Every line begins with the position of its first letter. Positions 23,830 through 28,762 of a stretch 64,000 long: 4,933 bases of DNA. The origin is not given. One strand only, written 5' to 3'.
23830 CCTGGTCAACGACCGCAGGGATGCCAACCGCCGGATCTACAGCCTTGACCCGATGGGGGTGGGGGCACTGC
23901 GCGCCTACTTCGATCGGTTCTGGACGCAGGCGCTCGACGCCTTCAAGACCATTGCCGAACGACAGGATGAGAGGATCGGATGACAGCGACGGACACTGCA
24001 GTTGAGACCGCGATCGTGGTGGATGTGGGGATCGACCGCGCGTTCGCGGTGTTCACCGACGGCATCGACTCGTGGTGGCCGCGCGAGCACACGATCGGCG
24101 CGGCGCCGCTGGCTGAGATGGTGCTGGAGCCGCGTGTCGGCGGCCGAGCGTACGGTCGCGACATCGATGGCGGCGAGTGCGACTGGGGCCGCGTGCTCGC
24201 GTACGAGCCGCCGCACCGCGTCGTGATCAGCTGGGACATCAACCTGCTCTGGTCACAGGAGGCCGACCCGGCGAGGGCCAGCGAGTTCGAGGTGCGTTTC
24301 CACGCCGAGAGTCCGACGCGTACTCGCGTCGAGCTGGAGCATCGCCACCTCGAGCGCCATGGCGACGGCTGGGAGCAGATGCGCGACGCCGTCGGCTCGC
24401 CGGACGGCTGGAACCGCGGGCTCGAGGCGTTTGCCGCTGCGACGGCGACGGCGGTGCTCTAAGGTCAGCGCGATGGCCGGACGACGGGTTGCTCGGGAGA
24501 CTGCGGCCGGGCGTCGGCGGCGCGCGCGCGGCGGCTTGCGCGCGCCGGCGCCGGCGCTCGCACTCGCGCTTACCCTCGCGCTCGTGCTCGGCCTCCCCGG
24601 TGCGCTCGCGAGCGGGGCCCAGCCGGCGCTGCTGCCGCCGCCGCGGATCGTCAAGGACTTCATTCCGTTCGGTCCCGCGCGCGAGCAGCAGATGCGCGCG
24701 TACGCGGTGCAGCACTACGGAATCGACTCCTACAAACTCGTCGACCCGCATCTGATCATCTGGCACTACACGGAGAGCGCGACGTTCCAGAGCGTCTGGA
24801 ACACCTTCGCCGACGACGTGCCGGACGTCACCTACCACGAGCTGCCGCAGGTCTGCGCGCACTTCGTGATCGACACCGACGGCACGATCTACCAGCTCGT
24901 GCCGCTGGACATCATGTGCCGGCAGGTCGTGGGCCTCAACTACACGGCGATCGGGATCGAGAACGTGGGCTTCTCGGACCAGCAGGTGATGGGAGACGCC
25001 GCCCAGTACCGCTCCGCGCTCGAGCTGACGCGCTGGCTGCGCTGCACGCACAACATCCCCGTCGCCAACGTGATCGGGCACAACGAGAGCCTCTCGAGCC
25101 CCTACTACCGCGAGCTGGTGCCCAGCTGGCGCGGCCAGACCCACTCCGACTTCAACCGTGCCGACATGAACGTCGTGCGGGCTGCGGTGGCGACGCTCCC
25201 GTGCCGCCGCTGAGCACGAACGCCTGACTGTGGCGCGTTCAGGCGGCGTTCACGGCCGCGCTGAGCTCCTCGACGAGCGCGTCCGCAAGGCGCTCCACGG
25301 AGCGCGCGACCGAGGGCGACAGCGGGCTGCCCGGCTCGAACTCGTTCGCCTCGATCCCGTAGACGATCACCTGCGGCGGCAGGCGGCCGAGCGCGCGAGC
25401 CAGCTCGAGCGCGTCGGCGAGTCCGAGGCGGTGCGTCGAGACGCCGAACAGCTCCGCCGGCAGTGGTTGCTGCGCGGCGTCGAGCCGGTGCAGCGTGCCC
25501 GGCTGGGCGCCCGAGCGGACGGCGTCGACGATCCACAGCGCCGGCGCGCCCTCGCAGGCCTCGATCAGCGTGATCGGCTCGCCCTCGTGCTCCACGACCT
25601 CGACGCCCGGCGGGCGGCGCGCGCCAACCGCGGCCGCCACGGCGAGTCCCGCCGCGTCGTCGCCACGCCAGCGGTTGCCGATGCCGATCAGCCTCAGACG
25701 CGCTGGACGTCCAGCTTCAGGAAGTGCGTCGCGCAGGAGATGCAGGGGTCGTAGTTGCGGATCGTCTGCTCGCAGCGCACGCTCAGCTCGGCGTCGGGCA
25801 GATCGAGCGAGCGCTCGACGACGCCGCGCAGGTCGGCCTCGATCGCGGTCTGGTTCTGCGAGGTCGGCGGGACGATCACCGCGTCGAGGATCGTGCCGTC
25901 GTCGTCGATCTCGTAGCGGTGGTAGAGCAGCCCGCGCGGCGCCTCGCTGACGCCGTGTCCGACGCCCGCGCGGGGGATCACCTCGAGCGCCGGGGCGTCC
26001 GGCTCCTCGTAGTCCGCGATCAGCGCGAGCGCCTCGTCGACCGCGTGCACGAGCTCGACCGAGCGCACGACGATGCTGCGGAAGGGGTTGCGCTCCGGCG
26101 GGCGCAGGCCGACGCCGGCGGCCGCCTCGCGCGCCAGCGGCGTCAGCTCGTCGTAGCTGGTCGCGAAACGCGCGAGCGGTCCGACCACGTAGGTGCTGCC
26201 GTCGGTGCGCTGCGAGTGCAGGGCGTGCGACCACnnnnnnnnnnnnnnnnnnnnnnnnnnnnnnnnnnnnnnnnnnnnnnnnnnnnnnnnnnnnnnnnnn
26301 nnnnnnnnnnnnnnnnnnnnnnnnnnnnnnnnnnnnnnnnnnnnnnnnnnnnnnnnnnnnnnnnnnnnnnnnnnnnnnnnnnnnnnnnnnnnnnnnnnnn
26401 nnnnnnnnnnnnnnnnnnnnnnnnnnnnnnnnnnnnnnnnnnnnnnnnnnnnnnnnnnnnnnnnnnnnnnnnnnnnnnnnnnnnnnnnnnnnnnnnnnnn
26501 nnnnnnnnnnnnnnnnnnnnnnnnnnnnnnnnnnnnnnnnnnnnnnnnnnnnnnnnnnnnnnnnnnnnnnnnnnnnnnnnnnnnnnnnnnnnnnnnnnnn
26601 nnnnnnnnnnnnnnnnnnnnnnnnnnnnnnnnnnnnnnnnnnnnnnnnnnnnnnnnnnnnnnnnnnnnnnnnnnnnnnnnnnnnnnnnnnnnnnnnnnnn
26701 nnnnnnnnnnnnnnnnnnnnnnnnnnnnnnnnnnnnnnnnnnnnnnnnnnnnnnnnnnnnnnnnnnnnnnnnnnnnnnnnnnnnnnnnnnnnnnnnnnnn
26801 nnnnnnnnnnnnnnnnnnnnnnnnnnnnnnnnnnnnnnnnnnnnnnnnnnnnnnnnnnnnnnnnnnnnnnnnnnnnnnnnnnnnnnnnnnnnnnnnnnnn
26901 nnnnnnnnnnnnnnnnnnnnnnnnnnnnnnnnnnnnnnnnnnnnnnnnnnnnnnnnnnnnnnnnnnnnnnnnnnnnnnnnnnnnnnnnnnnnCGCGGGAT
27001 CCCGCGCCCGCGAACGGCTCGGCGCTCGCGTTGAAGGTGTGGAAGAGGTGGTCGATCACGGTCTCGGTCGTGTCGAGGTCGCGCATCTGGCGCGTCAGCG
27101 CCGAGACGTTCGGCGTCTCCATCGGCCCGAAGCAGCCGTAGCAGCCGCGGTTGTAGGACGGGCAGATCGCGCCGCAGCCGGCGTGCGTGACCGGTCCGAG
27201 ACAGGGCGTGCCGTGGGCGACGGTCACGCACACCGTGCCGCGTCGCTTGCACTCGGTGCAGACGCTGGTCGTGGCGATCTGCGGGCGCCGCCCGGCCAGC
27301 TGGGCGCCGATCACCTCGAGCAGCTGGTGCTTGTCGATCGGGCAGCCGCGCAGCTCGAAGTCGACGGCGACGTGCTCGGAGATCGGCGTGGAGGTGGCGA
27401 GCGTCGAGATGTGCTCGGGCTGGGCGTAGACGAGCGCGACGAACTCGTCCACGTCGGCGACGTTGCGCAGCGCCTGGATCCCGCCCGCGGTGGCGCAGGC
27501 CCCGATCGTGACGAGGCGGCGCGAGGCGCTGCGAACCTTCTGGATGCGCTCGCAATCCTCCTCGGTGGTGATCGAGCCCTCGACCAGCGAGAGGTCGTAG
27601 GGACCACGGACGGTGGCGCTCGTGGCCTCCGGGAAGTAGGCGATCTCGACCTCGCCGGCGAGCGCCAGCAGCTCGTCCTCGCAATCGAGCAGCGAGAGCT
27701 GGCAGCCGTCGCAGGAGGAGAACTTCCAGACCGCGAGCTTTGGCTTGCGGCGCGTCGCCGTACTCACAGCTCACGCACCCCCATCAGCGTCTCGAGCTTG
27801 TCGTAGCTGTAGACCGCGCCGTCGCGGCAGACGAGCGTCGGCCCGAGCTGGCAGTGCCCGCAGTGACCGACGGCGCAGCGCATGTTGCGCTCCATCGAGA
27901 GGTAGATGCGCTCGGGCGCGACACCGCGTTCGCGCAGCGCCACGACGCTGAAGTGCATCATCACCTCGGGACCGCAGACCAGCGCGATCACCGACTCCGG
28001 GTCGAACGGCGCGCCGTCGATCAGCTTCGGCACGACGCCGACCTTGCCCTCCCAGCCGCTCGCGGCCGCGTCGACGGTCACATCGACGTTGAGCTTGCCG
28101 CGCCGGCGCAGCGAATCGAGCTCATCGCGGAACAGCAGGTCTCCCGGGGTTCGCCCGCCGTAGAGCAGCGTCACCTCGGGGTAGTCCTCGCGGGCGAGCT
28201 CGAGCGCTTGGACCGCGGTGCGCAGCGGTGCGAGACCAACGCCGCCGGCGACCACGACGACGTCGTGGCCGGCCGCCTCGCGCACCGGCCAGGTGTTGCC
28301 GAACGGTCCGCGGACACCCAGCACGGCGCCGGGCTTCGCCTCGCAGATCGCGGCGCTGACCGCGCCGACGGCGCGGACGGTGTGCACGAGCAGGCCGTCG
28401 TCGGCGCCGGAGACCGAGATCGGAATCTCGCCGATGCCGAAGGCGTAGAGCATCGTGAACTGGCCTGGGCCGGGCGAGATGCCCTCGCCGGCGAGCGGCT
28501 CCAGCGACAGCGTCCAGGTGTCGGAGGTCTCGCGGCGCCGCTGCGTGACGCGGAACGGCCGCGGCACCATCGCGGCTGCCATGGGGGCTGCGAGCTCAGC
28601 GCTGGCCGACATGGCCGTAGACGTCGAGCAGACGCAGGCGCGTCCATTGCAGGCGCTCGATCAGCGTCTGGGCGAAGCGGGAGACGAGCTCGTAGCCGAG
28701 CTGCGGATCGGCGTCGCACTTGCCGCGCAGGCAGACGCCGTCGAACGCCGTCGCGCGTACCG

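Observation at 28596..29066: Stand-alone cyclic-nucleotide-binding domain gene coupled inside the group-3b hydrogenase structural operon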

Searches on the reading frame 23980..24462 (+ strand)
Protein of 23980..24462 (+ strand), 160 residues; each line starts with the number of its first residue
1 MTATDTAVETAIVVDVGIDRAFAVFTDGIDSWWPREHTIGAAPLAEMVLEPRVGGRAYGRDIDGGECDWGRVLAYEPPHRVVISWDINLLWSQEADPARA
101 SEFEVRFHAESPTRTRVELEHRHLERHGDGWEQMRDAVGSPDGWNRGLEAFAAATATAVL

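Call 79: search_protein_families(library=pfam, proteins=[window:23980-24462:+], max_evalue=0.00001)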
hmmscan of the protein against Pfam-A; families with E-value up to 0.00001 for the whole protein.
window:23980-24462:+ (160 aa): 1 family
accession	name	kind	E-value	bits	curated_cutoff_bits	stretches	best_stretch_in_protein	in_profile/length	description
PF08327.17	AHSA1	-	6.4e-10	39.8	22.1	1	18-153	4-122/125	Activator of Hsp90 ATPase homolog 1-like protein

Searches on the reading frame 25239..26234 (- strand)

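Call 5: search_protein_families(library=pfam, proteins=[window:25239-26234:-], max_evalue=0.01)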
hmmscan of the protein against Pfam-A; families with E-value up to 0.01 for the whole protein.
window:25239-26234:- (331 aa): 1 family
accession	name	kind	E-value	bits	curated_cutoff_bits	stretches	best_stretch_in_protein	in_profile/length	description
PF01750.23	HycI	-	1e-14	55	23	1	210-322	16-129/130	Hydrogenase maturation protease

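Call 6: search_protein_families(library=ncbifam, proteins=[window:25239-26234:-], max_evalue=0.01)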
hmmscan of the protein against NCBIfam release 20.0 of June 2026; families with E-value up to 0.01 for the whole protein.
window:25239-26234:- (331 aa): 7 families
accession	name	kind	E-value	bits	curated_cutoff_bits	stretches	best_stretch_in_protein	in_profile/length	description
TIGR00072.1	hydrog_prot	superfamily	3.4e-34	117.9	47.45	1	182-324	2-145/145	hydrogenase maturation protease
TIGR00140.1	hupD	subfamily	1.2e-13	51.3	151.8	1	182-326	3-149/151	HyaD/HybD family hydrogenase maturation endopeptidase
NF007777.0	PRK10466.1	equivalog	9.7e-12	44.9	190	1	182-325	5-150/164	HyaD/HybD family hydrogenase maturation endopeptidase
NF045519.1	NiFeSe_H2_mat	exception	5.3e-09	36.1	190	1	179-325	2-148/152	NiFeSe hydrogenase maturation protease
TIGR00142.1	hycI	equivalog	2.4e-08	33.9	119.1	1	182-323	3-141/146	hydrogenase maturation peptidase HycI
NF007616.0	PRK10264.1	equivalog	3.1e-08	33.5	261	1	179-300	5-128/195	hydrogenase 1 maturation protease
TIGR00130.1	frhD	equivalog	0.0094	16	134.95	0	182-277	7-105/153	coenzyme F420-reducing hydrogenase, FrhD protein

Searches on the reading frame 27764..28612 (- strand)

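Call 5: search_protein_families(library=pfam, proteins=[window:27764-28612:-], max_evalue=0.01)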
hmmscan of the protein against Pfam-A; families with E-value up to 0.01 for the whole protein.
window:27764-28612:- (282 aa): 2 families
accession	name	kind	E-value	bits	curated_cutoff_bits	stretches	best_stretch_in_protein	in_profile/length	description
PF00175.26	NAD_binding_1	-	4.4e-16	59.9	22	1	121-221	2-106/109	Oxidoreductase NAD-binding domain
PF10418.14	DHODB_Fe-S_bind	-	6.2e-06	26.3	23.9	1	241-273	1-40/41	Iron-sulfur cluster binding domain of dihydroorotate dehydrogenase B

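Call 6: search_protein_families(library=ncbifam, proteins=[window:27764-28612:-], max_evalue=0.01)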
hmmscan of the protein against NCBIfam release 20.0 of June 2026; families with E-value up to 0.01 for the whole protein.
window:27764-28612:- (282 aa): 26 families (the best 25 are shown)
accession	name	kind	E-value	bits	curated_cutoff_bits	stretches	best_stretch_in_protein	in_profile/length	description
NF006220.0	PRK08345.1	subfamily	1.2e-53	182.3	395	1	49-271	45-285/294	cytochrome-c3 hydrogenase subunit gamma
TIGR02911.1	sulfite_red_B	equivalog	1e-51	175.5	288.6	1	48-276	32-259/261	anaerobic sulfite reductase subunit AsrB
NF000796.0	PRK00054.1-1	equivalog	3.7e-46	157.4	224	1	20-275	6-237/254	dihydroorotate dehydrogenase electron transfer subunit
NF040830.1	sulfhyd_ShyC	equivalog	3.8e-46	157.5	600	1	45-271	37-279/288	NAD(P)-dependent hydrogenase/sulfhydrogenase 2 subunit gamma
NF040835.1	sulfhyd_HydG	equivalog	1.9e-42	145.5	650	1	47-272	50-283/292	NADPH-dependent hydrogenase/sulfhydrogenase 1 subunit gamma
NF000798.0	PRK00054.1-3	equivalog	2.5e-23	83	219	1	46-271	30-240/244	dihydroorotate dehydrogenase electron transfer subunit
NF045803.1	MethMoxFADbindMmoC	equivalog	7.8e-17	61.1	500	1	83-238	181-337/343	aromatic/alkene monooxygenase hydroxylase FAD-binding subunit MmoC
NF000799.0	PRK00054.1-4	equivalog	3.3e-16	59.1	314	1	77-267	69-250/258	dihydroorotate dehydrogenase electron transfer subunit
NF004862.0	PRK06222.1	subfamily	4.2e-16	59.3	220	1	49-256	30-227/281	sulfide/dihydroorotate dehydrogenase-like FAD/NAD-binding protein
NF009414.0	PRK12778.1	equivalog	8.2e-16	57.4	1103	1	47-265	28-240/752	bifunctional dihydroorotate dehydrogenase B NAD binding subunit/NADPH-dependent glutamate synthase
NF040810.1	BenC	equivalog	7.6e-15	54.9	430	1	74-238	166-327/333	benzoate 1,2-dioxygenase electron transfer component BenC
NF000797.0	PRK00054.1-2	equivalog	2.7e-11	43.2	270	1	64-268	62-260/267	dihydroorotate dehydrogenase electron transfer subunit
TIGR01941.1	nqrF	equivalog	5.6e-11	42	295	1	82-238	239-400/405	NADH:ubiquinone reductase (Na(+)-transporting) subunit F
NF009415.0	PRK12779.1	equivalog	6.7e-11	40.8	1519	1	47-256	677-893/944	putative bifunctional glutamate synthase subunit beta/2-polyprenylphenol hydroxylase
TIGR02160.1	PA_CoA_Oxy5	hypoth_equivalog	4.5e-10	38.9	420.8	1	85-238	77-238/352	1,2-phenylacetyl-CoA epoxidase subunit PaaE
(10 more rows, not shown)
